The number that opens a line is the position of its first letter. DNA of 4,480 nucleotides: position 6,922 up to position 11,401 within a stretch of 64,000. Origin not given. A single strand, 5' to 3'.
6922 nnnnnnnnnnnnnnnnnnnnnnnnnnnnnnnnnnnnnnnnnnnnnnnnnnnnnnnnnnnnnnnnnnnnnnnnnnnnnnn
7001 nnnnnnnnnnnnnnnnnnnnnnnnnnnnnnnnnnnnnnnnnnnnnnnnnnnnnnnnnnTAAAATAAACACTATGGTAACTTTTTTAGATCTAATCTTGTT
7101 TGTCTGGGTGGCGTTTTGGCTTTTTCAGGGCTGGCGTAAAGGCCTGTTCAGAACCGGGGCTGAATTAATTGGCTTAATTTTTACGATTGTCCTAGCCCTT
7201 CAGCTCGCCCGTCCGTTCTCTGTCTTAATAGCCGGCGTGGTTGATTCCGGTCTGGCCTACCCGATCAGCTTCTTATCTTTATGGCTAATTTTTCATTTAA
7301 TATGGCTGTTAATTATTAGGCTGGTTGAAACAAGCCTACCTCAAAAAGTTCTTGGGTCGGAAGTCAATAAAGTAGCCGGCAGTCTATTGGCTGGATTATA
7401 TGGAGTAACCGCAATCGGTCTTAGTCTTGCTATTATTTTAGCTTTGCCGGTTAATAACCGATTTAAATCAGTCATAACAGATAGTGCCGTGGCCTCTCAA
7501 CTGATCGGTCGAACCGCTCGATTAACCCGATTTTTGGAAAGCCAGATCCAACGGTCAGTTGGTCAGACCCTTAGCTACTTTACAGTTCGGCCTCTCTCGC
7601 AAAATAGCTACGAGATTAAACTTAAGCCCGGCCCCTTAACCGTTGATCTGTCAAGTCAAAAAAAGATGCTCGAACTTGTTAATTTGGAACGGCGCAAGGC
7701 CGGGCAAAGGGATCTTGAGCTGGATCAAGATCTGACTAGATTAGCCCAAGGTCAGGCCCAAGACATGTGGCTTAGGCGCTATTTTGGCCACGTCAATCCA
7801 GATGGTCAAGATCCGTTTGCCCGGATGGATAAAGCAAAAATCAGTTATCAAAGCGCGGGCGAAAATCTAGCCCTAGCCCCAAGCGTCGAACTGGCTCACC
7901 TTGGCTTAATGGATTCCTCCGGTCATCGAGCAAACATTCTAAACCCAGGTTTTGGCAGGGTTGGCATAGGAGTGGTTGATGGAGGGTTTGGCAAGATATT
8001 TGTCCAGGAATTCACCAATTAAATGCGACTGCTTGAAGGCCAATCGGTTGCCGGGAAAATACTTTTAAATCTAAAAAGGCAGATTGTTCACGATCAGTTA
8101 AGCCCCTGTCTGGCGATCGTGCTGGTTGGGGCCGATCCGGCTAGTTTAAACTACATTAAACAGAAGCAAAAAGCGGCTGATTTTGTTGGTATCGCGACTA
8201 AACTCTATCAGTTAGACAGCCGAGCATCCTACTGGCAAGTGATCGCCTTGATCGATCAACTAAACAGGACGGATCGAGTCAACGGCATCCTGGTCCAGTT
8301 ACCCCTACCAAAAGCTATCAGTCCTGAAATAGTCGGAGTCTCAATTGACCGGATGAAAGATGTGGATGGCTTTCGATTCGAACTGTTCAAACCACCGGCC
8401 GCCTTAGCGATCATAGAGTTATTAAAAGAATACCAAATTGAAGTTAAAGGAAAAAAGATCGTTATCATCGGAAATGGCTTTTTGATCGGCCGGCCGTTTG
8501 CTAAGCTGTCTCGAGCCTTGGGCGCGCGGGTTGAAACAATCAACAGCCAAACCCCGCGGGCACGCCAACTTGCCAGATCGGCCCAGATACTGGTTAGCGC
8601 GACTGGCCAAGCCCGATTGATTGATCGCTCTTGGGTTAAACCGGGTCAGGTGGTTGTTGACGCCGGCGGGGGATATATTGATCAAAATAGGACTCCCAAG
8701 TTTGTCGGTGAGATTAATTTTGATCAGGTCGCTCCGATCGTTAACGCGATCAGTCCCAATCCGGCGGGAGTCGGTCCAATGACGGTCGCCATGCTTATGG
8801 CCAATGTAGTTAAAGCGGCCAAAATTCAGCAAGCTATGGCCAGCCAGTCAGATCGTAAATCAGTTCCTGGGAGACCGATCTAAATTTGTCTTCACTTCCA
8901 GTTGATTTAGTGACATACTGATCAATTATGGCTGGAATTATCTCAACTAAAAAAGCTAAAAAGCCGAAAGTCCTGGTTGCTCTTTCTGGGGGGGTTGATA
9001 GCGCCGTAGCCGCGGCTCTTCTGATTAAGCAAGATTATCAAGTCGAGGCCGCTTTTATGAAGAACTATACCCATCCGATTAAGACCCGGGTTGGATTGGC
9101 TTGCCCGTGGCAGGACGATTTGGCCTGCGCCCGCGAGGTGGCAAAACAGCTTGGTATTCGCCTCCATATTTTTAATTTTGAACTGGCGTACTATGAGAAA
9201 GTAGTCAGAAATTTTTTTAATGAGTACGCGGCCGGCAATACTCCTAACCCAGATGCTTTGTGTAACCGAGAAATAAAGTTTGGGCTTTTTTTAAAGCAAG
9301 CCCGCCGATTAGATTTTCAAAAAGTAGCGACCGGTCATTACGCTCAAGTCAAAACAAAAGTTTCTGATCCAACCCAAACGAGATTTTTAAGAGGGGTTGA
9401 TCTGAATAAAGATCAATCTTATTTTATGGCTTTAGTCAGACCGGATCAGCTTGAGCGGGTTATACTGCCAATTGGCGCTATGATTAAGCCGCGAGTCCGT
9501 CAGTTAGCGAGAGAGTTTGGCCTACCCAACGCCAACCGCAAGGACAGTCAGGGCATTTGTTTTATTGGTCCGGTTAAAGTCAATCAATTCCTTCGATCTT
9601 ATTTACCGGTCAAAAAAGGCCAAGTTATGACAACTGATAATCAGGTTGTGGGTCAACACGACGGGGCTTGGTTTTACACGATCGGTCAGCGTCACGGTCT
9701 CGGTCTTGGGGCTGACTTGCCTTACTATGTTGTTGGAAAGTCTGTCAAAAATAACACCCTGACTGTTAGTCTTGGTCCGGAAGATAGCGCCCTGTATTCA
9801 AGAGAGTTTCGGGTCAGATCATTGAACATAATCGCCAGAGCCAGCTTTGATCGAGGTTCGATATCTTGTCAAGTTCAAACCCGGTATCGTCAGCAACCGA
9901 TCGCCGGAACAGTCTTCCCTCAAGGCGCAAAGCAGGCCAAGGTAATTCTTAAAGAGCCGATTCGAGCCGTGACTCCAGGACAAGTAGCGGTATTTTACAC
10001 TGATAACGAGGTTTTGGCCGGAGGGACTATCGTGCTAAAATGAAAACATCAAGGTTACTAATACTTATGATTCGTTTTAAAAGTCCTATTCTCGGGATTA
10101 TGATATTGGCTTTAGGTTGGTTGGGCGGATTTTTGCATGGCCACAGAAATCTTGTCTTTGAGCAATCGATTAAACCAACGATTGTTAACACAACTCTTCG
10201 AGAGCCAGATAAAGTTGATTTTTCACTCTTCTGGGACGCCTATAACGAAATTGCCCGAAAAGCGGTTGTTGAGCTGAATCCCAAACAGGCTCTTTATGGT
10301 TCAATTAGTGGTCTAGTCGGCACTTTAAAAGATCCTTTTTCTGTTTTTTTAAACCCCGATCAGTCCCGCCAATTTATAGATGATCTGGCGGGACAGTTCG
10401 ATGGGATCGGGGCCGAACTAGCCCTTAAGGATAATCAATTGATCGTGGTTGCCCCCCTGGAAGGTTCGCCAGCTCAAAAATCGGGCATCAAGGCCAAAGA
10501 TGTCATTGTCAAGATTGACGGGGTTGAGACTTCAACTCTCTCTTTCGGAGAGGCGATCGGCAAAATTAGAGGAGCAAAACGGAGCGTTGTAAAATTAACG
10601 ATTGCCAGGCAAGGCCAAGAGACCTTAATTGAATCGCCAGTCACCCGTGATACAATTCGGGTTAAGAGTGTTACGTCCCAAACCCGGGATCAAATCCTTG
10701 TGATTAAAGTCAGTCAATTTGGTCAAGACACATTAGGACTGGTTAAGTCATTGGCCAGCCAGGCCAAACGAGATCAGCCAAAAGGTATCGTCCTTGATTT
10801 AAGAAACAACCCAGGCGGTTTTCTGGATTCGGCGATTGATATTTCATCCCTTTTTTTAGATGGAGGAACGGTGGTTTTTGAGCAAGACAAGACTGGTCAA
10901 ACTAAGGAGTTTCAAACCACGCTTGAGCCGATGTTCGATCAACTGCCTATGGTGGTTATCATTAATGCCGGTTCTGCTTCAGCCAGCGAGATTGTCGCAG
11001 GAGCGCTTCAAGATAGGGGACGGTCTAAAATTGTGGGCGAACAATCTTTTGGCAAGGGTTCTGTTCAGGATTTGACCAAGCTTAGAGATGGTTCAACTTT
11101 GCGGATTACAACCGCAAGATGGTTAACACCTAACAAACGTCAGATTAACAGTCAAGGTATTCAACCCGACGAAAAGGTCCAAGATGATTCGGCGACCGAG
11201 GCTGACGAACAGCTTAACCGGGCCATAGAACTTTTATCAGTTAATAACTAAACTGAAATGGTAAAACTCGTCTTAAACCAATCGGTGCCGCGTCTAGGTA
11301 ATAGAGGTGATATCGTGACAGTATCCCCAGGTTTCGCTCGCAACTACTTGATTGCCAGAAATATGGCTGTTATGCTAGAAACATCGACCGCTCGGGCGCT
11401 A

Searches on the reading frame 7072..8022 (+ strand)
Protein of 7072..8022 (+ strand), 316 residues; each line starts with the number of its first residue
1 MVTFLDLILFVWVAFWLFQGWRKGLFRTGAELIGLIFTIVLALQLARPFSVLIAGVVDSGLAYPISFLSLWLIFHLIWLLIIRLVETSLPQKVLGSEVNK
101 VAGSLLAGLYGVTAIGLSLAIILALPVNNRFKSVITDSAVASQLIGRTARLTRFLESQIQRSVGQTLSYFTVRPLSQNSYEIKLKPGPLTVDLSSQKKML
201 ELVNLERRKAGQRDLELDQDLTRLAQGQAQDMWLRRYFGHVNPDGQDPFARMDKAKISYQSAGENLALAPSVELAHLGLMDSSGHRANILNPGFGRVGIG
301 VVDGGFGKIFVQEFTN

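Call 70: search_protein_families(library=pfam, proteins=[window:7072-8022:+], max_evalue=0.001)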
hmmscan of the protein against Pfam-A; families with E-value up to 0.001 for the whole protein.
window:7072-8022:+ (316 aa): 2 families
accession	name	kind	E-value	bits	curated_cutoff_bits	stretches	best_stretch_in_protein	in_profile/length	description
PF00188.32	CAP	-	8.8e-15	56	21.1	1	200-314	1-117/117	Cysteine-rich secretory protein family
PF02674.22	Colicin_V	-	2e-11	44.5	29.3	1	5-144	1-139/144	Colicin V production protein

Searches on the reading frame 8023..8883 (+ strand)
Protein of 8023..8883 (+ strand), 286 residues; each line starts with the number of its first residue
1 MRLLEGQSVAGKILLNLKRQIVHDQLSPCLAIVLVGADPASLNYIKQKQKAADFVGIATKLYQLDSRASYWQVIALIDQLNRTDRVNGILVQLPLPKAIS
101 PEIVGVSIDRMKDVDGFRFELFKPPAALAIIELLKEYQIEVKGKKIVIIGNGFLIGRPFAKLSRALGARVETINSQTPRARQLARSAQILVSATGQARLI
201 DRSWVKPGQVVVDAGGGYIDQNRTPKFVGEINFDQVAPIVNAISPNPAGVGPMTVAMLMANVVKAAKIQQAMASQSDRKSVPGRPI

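Call 70: search_protein_families(library=pfam, proteins=[window:8023-8883:+], max_evalue=0.001)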
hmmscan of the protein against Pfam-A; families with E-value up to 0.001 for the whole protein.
window:8023-8883:+ (286 aa): 2 families
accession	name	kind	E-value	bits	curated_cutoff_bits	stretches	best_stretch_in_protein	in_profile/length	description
PF02882.25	THF_DHG_CYH_C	-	9.4e-44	149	27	1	120-269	13-159/160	Tetrahydrofolate dehydrogenase/cyclohydrolase, NAD(P)-binding domain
PF00763.28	THF_DHG_CYH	-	3.1e-28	98.8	32.8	1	4-115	1-115/115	Tetrahydrofolate dehydrogenase/cyclohydrolase, catalytic domain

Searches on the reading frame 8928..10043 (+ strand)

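Call 70: search_protein_families(library=pfam, proteins=[window:8928-10043:+], max_evalue=0.001)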
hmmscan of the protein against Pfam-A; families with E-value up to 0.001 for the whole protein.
window:8928-10043:+ (371 aa): 7 families
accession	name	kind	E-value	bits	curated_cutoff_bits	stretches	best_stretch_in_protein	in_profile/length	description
PF03054.22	tRNA_Me_trans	-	2.2e-72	243.4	20.6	1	14-214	2-201/202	tRNA methyl transferase HUP domain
PF20259.3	tRNA_Me_trans_M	-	2.1e-22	78.9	27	1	220-281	2-65/66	tRNA methyl transferase PRC-barrel domain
PF20258.4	tRNA_Me_trans_C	-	2.1e-18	66.9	20.6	1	292-368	2-77/77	Aminomethyltransferase beta-barrel domain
PF02540.23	NAD_synthase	-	1.9e-06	27.7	21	0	8-86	14-83/242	NAD synthase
PF02568.20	ThiI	-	3.2e-05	24.1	20.5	1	14-49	5-40/197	Thiamine biosynthesis protein (ThiI)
PF00733.27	Asn_synthase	-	5.6e-05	23.4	21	1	14-85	19-80/354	Asparagine synthase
PF06508.19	QueC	-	0.00048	20.1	22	0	14-85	1-61/210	Queuosine biosynthesis protein QueC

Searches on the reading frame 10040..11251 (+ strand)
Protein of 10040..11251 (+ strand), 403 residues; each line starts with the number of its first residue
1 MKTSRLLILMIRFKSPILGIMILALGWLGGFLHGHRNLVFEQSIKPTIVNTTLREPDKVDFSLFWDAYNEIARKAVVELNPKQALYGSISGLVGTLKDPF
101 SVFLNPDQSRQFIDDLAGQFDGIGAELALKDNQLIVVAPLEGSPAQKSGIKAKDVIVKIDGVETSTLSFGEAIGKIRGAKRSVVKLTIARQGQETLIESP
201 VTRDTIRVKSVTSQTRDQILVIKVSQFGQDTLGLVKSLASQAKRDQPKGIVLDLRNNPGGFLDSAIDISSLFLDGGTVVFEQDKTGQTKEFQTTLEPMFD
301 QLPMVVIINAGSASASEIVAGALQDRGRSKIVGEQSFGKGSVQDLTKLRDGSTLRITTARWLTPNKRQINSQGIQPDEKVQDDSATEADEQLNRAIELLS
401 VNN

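Call 70: search_protein_families(library=pfam, proteins=[window:10040-11251:+], max_evalue=0.001)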
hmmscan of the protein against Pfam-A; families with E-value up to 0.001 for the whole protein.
window:10040-11251:+ (403 aa): 5 families
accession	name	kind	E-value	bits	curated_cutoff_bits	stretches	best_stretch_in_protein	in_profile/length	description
PF03572.23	Peptidase_S41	-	1.3e-49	168.4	24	1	219-380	2-165/165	Peptidase family S41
PF17820.7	PDZ_6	-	5.7e-10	39.2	27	1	135-190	1-54/54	PDZ domain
PF13180.12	PDZ_2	-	6.9e-09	36.3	27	1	123-196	3-75/80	PDZ domain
PF00595.29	PDZ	-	2.4e-08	34.7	23.2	1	122-188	11-80/81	PDZ domain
PF22694.1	CtpB_N-like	-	4.6e-06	27.4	27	1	59-105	36-82/85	Activating protease CtpB N-terminal domain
